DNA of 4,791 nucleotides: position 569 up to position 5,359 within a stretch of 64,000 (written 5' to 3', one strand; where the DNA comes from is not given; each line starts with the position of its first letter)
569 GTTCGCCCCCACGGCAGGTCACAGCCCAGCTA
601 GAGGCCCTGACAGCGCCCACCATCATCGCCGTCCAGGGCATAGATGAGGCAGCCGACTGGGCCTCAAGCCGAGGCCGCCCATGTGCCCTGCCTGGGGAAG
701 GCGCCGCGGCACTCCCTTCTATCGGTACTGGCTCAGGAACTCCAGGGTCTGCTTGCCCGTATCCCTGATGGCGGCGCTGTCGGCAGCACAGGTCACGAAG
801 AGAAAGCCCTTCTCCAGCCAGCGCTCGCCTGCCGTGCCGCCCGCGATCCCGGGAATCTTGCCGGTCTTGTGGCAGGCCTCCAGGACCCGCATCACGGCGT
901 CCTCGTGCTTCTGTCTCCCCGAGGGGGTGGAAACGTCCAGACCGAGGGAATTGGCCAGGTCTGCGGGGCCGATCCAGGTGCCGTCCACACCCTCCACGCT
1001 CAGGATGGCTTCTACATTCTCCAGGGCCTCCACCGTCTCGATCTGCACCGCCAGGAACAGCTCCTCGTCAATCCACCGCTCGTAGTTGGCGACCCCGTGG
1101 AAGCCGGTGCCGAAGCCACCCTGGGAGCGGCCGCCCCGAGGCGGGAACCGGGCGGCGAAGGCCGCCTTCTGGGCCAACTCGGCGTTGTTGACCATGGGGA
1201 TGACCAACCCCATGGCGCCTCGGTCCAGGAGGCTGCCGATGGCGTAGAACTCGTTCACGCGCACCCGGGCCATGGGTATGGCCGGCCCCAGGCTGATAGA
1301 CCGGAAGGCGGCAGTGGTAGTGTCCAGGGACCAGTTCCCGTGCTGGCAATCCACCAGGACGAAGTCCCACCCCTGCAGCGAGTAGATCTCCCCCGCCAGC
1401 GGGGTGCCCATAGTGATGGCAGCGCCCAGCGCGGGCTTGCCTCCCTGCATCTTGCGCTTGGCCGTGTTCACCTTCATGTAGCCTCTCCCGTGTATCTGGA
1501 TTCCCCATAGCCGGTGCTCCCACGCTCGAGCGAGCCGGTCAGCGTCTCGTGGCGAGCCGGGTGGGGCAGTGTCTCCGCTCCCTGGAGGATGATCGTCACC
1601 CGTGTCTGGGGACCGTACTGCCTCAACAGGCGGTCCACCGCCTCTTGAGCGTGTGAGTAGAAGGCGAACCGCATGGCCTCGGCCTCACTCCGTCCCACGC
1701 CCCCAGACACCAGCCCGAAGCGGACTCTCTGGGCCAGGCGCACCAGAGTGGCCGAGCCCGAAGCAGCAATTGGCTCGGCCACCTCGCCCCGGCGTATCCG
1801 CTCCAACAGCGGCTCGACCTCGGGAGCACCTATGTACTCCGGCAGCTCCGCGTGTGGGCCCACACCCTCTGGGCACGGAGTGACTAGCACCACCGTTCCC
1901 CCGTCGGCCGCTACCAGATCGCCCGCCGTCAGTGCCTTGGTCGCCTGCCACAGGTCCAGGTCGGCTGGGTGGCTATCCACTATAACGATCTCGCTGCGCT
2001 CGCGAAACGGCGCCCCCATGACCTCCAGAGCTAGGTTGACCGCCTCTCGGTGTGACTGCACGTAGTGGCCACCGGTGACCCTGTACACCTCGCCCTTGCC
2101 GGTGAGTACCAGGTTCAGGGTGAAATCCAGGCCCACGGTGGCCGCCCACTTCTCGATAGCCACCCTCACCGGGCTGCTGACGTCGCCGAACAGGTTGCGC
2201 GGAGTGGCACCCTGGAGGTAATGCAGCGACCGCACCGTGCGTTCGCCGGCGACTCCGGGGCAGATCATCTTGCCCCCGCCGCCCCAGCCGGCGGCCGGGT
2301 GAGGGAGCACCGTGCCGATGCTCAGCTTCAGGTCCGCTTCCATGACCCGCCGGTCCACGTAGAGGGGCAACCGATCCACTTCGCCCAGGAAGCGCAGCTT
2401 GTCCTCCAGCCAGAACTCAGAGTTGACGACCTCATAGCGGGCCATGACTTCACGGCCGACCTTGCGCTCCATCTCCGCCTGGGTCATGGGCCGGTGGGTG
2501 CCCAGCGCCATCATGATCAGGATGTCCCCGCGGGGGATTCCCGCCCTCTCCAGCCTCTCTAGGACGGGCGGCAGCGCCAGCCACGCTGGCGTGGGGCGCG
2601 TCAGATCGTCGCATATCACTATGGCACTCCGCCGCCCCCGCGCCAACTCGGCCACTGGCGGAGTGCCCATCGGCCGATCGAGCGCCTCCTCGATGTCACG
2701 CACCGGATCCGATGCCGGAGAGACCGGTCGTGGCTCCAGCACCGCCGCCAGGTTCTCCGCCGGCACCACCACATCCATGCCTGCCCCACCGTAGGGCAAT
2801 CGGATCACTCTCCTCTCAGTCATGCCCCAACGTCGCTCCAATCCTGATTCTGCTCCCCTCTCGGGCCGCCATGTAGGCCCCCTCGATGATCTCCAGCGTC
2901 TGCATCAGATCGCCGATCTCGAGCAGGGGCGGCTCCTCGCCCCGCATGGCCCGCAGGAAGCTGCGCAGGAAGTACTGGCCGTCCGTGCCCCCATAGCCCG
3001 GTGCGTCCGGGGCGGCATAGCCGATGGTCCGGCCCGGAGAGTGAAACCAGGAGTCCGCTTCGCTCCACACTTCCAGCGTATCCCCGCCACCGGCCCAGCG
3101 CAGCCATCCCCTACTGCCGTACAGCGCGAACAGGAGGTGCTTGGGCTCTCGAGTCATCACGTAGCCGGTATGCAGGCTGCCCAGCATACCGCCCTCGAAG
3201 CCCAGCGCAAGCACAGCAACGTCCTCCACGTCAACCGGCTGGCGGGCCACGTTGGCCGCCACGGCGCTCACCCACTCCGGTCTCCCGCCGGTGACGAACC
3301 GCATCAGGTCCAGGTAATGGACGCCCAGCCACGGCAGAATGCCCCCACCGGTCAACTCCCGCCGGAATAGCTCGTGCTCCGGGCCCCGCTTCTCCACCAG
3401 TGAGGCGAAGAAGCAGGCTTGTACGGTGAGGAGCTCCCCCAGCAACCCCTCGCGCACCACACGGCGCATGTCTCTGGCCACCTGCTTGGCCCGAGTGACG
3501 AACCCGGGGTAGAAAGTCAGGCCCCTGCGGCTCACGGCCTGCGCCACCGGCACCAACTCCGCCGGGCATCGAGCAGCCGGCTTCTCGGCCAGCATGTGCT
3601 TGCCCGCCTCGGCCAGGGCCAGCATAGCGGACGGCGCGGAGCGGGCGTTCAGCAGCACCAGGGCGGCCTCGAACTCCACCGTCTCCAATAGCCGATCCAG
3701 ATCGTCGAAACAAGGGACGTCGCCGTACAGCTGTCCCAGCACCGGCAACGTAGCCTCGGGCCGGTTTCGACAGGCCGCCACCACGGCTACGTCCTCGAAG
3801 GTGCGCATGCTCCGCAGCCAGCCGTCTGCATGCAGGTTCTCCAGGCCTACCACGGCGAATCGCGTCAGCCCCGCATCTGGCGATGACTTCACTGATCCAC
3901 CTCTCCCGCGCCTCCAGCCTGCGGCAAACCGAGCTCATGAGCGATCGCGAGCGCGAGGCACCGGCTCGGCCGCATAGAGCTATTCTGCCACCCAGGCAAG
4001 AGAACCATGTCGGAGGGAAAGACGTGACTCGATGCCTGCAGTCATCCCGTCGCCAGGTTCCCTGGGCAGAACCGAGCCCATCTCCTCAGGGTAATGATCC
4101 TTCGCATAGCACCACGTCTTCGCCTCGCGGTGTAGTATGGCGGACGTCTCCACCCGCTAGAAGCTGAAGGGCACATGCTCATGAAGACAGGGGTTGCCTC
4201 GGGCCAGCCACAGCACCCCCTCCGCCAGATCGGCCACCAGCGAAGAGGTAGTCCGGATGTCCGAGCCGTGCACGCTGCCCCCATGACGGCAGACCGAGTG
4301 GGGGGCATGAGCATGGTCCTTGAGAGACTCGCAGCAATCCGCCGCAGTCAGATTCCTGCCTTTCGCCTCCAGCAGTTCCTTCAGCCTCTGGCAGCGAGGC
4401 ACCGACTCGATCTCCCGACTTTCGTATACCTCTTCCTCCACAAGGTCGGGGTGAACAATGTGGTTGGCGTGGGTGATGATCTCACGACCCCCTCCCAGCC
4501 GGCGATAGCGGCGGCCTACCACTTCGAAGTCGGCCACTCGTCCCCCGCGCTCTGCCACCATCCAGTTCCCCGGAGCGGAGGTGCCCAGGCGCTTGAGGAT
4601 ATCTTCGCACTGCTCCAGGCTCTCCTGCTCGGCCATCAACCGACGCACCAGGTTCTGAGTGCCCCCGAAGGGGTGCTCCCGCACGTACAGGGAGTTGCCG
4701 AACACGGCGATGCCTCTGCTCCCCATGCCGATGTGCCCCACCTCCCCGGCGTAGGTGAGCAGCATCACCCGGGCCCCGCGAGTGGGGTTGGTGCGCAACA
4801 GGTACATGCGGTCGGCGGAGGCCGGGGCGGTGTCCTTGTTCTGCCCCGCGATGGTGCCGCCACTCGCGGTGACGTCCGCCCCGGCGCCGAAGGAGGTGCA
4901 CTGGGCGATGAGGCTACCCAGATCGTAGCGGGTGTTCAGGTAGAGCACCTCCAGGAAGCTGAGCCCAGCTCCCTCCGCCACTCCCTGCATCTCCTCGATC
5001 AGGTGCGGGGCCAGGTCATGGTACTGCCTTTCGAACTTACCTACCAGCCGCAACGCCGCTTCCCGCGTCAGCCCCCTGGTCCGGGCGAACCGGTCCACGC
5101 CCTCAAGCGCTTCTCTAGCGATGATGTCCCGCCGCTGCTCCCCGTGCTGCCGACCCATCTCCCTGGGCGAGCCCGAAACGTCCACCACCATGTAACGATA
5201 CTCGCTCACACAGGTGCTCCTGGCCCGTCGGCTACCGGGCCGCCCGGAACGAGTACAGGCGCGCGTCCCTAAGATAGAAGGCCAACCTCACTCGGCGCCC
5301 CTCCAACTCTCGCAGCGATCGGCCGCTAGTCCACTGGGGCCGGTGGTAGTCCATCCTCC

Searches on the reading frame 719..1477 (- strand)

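Call 74: search_protein_families(library=pfam, proteins=[window:719-1477:-], max_evalue=0.00001)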
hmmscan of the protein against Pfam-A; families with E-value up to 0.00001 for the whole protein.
window:719-1477:- (252 aa): 1 family
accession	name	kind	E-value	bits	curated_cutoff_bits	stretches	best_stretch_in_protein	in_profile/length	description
PF03328.21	HpcH_HpaI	-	2.2e-20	73.3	25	1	30-233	15-214/221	HpcH/HpaI aldolase/citrate lyase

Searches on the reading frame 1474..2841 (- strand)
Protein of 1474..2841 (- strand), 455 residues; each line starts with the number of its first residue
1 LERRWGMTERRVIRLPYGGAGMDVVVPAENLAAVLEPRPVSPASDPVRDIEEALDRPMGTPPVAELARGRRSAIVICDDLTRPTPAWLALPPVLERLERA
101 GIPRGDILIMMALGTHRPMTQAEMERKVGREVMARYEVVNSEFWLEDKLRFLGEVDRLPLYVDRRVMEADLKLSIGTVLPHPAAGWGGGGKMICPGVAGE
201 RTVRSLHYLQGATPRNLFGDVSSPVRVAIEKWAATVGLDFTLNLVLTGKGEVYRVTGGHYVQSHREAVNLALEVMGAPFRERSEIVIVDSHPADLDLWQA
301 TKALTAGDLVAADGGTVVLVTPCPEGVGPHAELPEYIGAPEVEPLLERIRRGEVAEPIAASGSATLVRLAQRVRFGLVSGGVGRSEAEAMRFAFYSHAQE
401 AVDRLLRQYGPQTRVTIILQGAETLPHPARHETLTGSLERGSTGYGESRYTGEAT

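Call 74: search_protein_families(library=pfam, proteins=[window:1474-2841:-], max_evalue=0.00001)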
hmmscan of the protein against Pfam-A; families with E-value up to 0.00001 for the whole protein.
window:1474-2841:- (455 aa): 2 families
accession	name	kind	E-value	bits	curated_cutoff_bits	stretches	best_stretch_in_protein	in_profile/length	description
PF09861.14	Lar_N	-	3e-51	174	23.3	1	17-210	1-195/204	Lactate racemase N-terminal domain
PF21113.2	LarA_C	-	8.6e-08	32.7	25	1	282-422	5-148/152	Lactate racemase C-terminal domain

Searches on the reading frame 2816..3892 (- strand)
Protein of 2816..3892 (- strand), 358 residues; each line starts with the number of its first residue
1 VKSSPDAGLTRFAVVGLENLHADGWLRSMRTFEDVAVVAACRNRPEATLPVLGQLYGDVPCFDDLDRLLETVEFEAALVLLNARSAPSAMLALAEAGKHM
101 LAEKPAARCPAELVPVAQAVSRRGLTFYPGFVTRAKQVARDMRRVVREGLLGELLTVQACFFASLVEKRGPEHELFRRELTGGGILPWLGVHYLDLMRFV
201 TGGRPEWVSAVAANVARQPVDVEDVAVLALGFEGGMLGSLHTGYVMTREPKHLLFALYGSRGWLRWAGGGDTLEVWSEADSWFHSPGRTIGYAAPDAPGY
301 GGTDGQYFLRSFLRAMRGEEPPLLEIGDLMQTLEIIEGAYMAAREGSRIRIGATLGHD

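Call 74: search_protein_families(library=pfam, proteins=[window:2816-3892:-], max_evalue=0.00001)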
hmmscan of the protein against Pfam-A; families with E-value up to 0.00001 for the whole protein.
window:2816-3892:- (358 aa): 3 families
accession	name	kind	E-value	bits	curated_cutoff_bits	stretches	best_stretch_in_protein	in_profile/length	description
PF22725.1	GFO_IDH_MocA_C3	-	2.2e-25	89.5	27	1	140-265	2-124/124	GFO/IDH/MocA C-terminal domain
PF02894.22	GFO_IDH_MocA_C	-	1.9e-11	44.6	22.9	1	177-349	35-216/218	Oxidoreductase family, C-terminal alpha/beta domain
PF01408.29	GFO_IDH_MocA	-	1.9e-10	41.9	24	1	11-130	2-119/120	Oxidoreductase family, NAD-binding Rossmann fold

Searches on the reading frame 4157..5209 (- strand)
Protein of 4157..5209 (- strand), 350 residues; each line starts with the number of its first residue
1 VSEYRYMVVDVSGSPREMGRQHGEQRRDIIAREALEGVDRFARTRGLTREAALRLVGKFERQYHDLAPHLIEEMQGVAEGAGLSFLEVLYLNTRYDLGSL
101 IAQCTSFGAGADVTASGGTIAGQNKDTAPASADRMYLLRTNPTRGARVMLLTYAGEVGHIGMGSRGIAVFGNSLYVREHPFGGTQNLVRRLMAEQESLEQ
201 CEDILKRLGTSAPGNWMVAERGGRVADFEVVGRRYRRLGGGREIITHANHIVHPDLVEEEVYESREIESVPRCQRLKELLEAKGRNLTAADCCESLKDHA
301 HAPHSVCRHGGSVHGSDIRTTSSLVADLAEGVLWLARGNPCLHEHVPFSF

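Call 74: search_protein_families(library=pfam, proteins=[window:4157-5209:-], max_evalue=0.00001)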
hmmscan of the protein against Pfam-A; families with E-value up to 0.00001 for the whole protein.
window:4157-5209:- (350 aa): 1 family
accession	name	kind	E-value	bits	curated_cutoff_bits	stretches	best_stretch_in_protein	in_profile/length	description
PF03417.21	AAT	-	6.4e-17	62.4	23.2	1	115-340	3-223/225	Acyl-coenzyme A:6-aminopenicillanic acid acyl-transferase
